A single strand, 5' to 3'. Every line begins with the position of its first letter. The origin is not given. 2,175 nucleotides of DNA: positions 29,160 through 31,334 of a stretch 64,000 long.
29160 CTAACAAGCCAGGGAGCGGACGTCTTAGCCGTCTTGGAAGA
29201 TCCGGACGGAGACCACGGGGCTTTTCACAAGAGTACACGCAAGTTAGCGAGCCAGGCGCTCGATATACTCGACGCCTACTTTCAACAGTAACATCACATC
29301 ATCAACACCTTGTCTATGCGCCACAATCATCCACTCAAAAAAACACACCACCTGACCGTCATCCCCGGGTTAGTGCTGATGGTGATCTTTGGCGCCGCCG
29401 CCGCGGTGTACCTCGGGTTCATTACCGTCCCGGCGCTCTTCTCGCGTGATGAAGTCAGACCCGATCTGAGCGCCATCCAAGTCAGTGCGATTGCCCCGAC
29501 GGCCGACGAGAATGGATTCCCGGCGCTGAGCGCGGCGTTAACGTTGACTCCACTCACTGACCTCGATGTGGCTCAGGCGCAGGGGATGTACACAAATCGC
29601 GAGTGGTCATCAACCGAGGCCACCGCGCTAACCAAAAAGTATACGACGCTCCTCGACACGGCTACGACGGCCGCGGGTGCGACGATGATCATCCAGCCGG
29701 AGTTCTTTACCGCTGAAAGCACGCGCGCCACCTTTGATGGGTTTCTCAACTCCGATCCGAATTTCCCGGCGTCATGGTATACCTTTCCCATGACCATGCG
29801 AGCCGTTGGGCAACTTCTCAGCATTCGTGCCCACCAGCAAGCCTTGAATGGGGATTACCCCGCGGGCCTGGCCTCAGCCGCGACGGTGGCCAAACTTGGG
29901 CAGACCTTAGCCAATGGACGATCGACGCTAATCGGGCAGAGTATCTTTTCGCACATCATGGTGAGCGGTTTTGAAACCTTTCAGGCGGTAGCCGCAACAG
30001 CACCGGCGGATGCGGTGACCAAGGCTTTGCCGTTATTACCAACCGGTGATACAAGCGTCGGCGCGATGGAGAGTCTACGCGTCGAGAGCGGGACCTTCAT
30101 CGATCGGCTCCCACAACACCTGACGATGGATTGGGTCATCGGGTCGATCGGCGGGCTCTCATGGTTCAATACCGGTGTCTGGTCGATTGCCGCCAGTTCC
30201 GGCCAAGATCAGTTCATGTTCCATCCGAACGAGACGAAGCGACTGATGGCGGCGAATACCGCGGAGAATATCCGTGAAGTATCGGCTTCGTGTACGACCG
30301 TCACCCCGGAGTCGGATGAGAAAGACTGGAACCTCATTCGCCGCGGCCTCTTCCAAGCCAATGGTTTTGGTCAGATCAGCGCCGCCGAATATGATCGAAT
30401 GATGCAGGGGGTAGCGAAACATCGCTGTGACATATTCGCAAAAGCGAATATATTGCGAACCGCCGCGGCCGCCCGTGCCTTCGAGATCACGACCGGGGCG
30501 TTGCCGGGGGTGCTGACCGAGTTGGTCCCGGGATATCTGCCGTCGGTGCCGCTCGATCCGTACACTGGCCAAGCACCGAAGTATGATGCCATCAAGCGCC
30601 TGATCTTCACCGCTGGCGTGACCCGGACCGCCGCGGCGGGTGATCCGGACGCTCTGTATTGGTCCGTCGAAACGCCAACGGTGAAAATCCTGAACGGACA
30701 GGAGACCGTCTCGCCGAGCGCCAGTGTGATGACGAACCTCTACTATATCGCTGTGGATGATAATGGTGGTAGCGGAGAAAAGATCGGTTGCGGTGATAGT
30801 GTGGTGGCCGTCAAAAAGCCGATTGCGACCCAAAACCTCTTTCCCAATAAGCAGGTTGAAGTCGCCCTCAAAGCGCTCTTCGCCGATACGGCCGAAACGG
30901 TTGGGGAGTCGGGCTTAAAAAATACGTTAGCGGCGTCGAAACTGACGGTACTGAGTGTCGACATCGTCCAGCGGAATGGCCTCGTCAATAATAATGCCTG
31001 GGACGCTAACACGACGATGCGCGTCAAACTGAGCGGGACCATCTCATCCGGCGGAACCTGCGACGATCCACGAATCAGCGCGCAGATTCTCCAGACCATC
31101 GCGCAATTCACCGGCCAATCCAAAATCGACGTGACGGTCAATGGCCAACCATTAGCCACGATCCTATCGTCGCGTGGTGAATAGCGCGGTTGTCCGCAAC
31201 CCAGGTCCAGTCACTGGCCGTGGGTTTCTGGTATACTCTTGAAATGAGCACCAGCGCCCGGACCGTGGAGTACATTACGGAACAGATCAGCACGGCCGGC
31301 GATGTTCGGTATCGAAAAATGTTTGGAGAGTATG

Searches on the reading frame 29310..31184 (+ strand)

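Call 8: search_protein_families(library=pfam, proteins=[window:29310-31184:+])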
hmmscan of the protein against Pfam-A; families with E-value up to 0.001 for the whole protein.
window:29310-31184:+ (624 aa): 1 family
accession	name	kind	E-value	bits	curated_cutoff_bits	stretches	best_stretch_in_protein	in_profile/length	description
PF10646.14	Germane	-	1.3e-07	32.6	23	1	477-615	2-116/117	Sporulation and spore germination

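Call 9: search_protein_families(library=ncbifam, proteins=[window:29310-31184:+])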
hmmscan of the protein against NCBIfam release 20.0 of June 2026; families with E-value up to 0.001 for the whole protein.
window:29310-31184:+ (624 aa): 0 families
